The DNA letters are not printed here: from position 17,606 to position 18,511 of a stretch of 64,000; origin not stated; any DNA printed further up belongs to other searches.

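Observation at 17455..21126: ECF sigma factor translationally coupled to a 919-aa membrane TPR Ser/Thr kinase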

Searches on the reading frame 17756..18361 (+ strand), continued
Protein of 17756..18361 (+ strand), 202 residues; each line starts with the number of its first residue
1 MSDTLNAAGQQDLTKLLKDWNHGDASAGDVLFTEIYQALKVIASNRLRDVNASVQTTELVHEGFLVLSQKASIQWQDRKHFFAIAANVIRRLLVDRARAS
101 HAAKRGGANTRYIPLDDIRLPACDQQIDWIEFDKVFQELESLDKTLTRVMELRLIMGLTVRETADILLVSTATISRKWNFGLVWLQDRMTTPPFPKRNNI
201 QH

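Call 28: search_solved_structures(query=A1, max_evalue=0.01, show_alignments=5)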
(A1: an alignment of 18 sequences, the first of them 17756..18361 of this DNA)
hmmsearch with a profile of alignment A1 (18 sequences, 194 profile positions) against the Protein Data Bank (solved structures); distinct sequences matched with E-value up to 0.01: 16.
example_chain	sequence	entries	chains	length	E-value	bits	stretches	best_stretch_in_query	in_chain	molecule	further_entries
1l0o_C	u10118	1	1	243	4.8e-06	29.6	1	112-173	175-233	sigma factor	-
8jzt_A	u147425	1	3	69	1.2e-05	28.3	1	126-186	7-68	RNA polymerase sigma factor SigF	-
9isn_F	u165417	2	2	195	4.2e-05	26.5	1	5-182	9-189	ECF sigma factor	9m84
6dxo_A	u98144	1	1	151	4.7e-05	26.3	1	128-185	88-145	RNA polymerase ECF-subfamily sigma factor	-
4nqw_A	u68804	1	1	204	6.2e-05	25.9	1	7-184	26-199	ECF RNA polymerase sigma factor SigK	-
6dv9_F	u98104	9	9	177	0.00021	24.2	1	18-188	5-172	ECF RNA polymerase sigma factor SigL | RNA polymerase sigma factor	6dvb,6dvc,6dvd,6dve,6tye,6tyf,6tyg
5wuq_A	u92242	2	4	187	0.00022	24.1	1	9-188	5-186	ECF RNA polymerase sigma factor SigW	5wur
4cxf_A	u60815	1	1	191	0.0012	21.8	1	121-189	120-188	RNA POLYMERASE SIGMA FACTOR CNRH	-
1or7_A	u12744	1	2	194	0.0021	20.9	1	6-181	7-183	RNA polymerase sigma-E factor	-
6jbq_F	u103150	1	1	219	0.0027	20.6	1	5-181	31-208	ECF RNA polymerase sigma-E factor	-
6pfj_A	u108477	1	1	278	0.0032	20.3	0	135-186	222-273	RNA polymerase sigma factor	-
6pfv_A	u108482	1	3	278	0.0039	20.1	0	135-186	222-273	RNA polymerase sigma factor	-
6in7_B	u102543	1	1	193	0.0041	20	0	8-186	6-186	RNA polymerase sigma-H factor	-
8z6g_B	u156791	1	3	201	0.0044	19.9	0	7-186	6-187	RNA polymerase sigma factor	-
7qh5_A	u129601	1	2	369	0.0067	19.3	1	133-190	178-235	RNA polymerase sigma factor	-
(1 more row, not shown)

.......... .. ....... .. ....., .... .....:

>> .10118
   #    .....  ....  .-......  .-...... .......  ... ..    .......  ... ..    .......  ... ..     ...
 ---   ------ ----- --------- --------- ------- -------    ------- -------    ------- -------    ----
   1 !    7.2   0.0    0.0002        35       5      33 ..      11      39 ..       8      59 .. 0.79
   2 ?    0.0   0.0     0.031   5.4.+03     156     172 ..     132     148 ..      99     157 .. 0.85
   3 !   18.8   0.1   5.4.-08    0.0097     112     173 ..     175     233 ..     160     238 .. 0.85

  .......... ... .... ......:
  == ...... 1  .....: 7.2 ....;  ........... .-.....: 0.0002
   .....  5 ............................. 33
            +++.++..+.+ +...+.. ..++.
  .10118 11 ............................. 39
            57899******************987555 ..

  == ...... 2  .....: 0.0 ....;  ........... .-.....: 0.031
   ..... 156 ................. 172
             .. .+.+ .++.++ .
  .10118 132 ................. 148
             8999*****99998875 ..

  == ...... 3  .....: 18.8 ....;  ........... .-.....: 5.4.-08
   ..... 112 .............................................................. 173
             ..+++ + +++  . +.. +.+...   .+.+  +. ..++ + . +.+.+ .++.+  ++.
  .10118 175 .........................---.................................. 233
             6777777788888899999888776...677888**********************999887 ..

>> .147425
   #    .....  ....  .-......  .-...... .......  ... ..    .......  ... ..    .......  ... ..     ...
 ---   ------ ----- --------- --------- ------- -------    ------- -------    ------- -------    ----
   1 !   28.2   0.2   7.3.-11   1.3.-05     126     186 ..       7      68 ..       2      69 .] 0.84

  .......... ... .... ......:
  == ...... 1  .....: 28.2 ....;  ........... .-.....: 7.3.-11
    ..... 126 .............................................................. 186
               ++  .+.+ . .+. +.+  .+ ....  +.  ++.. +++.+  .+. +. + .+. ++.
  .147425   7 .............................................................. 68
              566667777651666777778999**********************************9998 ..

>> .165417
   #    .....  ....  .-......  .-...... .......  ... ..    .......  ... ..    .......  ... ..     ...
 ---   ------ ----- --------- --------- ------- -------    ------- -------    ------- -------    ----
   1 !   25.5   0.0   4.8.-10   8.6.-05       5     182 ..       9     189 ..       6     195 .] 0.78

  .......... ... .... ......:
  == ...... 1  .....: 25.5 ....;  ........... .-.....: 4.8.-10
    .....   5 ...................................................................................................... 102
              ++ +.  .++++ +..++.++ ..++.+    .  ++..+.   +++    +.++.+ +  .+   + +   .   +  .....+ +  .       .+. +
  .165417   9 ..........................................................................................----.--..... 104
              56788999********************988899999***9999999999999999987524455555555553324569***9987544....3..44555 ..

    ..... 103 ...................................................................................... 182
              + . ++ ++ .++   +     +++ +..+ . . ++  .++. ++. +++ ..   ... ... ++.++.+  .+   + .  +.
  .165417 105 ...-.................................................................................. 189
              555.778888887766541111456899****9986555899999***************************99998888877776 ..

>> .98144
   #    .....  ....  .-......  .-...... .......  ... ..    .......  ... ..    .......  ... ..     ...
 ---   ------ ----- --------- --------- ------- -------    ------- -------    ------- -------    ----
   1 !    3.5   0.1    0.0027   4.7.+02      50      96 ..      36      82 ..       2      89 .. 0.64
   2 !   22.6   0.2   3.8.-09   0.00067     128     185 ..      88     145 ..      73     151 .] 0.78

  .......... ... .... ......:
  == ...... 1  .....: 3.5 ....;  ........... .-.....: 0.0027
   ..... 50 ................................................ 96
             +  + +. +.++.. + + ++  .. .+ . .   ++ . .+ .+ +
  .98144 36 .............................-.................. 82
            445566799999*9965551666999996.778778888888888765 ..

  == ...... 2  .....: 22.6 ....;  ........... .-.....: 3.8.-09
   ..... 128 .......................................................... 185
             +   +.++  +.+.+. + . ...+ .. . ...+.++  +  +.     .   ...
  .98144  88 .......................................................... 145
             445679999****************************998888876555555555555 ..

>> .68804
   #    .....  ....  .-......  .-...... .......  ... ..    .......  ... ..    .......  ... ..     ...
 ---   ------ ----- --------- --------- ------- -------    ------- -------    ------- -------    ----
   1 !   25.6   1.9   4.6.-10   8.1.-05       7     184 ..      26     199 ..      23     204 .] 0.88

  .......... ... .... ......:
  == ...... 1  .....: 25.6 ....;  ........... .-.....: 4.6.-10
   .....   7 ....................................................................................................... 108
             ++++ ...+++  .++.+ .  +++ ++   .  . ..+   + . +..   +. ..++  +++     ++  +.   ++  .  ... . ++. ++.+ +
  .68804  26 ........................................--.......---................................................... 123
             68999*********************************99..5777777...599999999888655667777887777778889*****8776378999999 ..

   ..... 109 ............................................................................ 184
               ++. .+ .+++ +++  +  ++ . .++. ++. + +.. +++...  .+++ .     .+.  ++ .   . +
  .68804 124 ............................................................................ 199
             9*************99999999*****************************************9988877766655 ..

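Call 90: predict_structure(alignment_id=A1)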
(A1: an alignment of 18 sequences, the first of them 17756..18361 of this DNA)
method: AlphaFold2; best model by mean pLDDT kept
length: 202 residues; sequences in the alignment: 18
mean_pLDDT: 73.7   pTM: 0.64
mean pLDDT of the five models: 73.7, 67.2, 66.8, 65.9, 65.8
residues with pLDDT >= 90: 27; 70-90: 116; 50-70: 28; < 50: 31
segments of 3 or more residues with pLDDT < 50: 1-8, 107-124, 198-202
pLDDT, mean of each block of 10 residues (from residue 1): 45 81 86 81 69 68 78 75 82 78 55 32 63 90 92 84 88 91 86 58 41
secondary structure, 60 per line:
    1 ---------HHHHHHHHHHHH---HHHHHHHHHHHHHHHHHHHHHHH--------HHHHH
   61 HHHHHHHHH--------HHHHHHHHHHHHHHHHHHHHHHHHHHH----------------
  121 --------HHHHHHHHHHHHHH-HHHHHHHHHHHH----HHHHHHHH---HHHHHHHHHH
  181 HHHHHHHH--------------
elements in order: H10-21 H25-47 H56-69 H78-104 H129-142 H144-155 H160-167 H171-188
